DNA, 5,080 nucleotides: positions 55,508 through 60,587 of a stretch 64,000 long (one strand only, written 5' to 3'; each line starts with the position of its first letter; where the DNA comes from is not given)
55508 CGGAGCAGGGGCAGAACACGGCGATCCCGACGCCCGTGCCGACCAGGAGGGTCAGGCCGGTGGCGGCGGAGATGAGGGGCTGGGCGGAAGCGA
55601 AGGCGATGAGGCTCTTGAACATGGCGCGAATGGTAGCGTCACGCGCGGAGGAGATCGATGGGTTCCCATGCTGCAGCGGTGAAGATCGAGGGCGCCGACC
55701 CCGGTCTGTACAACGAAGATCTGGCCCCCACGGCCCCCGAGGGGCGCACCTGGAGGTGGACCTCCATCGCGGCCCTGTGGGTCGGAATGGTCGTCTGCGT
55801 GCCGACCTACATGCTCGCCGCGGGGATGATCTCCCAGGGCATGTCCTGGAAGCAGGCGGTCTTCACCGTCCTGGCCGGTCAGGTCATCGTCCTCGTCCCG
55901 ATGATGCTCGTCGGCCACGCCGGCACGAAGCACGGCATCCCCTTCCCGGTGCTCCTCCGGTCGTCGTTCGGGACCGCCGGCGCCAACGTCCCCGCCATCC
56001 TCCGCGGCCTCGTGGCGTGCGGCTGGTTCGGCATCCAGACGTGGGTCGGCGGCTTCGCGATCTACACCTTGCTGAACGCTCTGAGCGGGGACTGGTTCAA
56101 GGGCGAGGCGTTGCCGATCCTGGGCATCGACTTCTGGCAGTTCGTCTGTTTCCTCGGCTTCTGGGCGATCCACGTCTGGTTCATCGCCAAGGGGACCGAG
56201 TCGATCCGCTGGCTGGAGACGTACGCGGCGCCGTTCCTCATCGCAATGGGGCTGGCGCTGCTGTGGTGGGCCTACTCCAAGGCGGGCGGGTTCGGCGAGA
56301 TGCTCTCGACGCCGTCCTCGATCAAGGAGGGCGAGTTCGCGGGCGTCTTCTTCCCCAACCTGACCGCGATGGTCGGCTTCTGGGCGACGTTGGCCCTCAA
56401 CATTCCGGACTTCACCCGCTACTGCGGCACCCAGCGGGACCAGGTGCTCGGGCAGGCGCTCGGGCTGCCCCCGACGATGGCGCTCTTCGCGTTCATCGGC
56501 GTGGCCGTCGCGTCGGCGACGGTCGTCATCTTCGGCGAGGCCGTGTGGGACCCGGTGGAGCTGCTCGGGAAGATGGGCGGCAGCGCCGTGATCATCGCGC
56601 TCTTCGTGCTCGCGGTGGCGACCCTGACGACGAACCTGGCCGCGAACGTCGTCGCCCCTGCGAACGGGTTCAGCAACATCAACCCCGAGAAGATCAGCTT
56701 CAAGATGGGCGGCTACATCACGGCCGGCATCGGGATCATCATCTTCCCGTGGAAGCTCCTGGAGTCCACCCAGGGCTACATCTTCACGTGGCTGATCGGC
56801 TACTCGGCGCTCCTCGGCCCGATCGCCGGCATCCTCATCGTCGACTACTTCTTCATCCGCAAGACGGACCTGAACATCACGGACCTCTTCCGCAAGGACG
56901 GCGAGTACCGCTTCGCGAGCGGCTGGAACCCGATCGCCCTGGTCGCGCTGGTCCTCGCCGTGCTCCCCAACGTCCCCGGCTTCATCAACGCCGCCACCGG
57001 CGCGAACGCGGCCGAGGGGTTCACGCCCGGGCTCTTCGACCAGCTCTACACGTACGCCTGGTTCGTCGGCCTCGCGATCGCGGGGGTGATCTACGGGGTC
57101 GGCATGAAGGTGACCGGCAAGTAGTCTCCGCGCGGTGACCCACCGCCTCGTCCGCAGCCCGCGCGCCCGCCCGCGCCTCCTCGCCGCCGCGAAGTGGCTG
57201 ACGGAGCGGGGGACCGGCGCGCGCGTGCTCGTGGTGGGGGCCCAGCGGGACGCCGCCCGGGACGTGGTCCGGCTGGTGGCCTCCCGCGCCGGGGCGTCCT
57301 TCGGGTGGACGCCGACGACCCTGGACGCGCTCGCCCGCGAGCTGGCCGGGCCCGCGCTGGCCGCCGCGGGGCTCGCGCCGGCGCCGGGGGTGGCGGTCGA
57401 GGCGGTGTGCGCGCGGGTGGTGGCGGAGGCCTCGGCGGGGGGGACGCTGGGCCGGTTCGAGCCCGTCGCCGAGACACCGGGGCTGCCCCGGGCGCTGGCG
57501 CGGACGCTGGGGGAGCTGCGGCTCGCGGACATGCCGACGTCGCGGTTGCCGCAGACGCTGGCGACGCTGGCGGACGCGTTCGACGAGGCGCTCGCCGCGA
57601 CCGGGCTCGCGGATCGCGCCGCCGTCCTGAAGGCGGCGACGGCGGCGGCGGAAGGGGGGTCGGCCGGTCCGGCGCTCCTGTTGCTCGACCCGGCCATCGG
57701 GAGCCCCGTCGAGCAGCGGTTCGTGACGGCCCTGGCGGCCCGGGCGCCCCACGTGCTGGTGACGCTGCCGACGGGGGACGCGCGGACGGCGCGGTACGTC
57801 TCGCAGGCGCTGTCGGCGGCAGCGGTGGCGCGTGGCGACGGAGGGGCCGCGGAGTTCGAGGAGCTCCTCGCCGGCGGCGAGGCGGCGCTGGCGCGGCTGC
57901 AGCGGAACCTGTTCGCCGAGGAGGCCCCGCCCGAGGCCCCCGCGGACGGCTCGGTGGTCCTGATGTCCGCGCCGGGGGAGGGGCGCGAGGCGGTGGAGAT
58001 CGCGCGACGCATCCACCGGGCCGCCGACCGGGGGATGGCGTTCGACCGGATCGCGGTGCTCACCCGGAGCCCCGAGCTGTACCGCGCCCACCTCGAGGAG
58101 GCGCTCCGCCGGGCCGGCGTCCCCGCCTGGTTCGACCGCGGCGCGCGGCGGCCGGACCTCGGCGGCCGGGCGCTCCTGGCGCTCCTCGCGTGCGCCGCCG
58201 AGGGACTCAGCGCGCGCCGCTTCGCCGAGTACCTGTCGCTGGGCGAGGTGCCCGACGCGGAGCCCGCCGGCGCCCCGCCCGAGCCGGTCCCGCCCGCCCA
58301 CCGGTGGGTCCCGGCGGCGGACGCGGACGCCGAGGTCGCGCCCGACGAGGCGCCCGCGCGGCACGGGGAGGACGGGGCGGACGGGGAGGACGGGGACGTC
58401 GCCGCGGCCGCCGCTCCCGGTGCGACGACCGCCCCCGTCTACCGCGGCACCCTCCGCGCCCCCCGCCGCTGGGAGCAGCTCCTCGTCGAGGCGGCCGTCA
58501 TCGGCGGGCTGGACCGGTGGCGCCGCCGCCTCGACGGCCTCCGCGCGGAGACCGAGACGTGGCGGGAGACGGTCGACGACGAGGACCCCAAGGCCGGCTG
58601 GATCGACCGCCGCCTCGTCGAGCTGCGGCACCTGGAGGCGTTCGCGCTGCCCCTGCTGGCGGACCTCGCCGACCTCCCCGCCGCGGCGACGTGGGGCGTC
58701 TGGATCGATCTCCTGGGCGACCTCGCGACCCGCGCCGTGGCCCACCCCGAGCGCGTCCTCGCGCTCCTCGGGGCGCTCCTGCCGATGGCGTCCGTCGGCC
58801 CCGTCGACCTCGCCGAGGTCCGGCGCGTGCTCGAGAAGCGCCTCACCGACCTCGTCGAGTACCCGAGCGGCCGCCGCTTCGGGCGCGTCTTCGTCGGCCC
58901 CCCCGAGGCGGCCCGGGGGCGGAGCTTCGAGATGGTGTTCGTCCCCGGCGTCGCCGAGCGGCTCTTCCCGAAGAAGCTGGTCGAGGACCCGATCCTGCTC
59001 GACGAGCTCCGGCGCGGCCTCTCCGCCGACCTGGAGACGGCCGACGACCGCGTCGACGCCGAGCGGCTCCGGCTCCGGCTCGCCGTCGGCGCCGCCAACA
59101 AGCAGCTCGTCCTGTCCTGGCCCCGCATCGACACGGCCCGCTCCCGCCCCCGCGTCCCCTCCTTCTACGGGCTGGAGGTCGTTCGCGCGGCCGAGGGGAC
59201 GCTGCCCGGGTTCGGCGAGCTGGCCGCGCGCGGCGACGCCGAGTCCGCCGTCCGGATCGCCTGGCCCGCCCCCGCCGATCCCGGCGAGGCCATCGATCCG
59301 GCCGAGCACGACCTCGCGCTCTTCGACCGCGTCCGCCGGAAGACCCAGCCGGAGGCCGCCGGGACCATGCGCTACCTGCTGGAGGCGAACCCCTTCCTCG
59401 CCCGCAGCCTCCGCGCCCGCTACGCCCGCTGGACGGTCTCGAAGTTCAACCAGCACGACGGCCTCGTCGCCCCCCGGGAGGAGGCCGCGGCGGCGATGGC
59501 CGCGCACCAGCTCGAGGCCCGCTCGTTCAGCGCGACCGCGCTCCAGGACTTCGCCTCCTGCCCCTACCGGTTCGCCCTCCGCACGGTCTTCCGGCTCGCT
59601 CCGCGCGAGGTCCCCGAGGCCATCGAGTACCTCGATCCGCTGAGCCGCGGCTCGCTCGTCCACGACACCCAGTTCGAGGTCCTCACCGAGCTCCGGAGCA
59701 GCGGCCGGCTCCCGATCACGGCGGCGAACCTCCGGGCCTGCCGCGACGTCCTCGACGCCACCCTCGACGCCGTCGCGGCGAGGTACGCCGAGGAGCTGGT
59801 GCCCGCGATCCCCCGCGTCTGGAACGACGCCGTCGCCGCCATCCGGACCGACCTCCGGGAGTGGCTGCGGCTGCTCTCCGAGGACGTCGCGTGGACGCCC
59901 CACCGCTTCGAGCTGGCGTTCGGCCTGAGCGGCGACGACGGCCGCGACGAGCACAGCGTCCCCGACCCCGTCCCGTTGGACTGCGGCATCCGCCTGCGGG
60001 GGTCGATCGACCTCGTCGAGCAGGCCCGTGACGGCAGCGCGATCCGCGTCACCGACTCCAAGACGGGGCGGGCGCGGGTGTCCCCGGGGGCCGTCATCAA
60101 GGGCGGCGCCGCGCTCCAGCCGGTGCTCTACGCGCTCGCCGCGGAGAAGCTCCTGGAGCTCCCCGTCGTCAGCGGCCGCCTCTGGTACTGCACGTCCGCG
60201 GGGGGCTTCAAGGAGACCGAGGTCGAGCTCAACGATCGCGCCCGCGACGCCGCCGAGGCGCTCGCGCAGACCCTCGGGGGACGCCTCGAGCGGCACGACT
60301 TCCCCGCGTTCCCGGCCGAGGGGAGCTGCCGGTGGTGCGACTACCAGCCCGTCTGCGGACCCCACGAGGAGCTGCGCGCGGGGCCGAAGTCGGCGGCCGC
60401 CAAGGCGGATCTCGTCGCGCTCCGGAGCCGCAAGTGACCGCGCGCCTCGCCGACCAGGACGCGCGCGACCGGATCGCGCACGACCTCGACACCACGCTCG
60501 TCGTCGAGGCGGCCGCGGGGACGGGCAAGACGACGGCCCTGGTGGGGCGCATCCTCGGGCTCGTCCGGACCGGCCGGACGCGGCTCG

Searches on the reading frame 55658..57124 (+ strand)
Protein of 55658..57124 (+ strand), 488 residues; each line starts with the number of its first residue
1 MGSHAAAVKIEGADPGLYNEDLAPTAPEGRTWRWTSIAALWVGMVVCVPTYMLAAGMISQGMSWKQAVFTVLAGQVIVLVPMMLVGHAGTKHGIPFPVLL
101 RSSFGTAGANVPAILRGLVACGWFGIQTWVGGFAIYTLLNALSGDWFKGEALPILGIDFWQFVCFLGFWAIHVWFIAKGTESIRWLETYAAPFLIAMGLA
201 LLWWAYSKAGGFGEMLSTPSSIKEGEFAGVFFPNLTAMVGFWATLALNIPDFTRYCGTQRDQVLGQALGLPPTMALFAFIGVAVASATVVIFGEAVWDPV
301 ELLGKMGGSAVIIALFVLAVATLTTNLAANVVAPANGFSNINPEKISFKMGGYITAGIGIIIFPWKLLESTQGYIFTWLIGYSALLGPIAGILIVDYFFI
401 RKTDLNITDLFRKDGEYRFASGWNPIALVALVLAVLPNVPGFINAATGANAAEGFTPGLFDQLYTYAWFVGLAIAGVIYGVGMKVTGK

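Call 38: search_protein_families(library=pfam, proteins=[window:55658-57124:+], max_evalue=0.0001)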
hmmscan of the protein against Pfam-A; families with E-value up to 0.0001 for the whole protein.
window:55658-57124:+ (488 aa): 1 family
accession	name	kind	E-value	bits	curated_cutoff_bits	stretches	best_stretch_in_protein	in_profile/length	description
PF02133.21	Transp_cyt_pur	-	1.1e-121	407.2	23.5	1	27-471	4-440/440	Permease for cytosine/purines, uracil, thiamine, allantoin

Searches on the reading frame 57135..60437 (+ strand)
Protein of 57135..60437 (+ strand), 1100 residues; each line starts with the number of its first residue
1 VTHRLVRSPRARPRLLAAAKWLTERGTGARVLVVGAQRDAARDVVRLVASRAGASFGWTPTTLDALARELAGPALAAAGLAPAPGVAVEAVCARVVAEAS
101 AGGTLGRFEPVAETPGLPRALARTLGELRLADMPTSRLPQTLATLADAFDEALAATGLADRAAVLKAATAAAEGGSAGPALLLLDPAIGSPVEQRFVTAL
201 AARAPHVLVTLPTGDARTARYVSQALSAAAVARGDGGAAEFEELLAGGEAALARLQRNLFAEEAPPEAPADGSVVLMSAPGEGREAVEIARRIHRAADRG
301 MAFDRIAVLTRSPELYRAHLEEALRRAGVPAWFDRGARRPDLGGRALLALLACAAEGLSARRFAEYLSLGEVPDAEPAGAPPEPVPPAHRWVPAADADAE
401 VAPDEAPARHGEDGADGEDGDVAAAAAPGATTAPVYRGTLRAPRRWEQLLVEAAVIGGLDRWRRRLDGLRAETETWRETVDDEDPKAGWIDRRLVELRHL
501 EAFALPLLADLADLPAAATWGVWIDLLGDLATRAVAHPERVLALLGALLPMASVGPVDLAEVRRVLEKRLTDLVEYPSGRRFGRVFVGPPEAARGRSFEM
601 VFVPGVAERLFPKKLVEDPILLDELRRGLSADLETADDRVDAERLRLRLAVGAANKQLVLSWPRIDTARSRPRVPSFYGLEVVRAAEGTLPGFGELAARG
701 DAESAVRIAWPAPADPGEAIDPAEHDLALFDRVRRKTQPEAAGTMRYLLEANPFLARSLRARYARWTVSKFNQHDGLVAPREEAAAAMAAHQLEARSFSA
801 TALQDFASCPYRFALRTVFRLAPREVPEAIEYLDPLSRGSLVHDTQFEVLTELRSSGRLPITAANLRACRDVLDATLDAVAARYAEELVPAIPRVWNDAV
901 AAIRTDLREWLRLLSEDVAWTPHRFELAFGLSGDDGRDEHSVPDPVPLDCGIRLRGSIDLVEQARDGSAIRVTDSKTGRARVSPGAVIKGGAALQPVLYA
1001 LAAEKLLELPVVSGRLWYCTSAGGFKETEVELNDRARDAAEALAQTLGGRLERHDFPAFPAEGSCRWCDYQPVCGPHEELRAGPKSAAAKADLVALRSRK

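Call 38: search_protein_families(library=pfam, proteins=[window:57135-60437:+], max_evalue=0.0001)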
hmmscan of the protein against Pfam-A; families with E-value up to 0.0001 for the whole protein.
window:57135-60437:+ (1100 aa): 1 family
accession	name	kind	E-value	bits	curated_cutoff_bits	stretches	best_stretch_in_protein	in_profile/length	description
PF12705.13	PDDEXK_1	-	6.1e-35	121.8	22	1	797-1074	1-246/247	PD-(D/E)XK nuclease superfamily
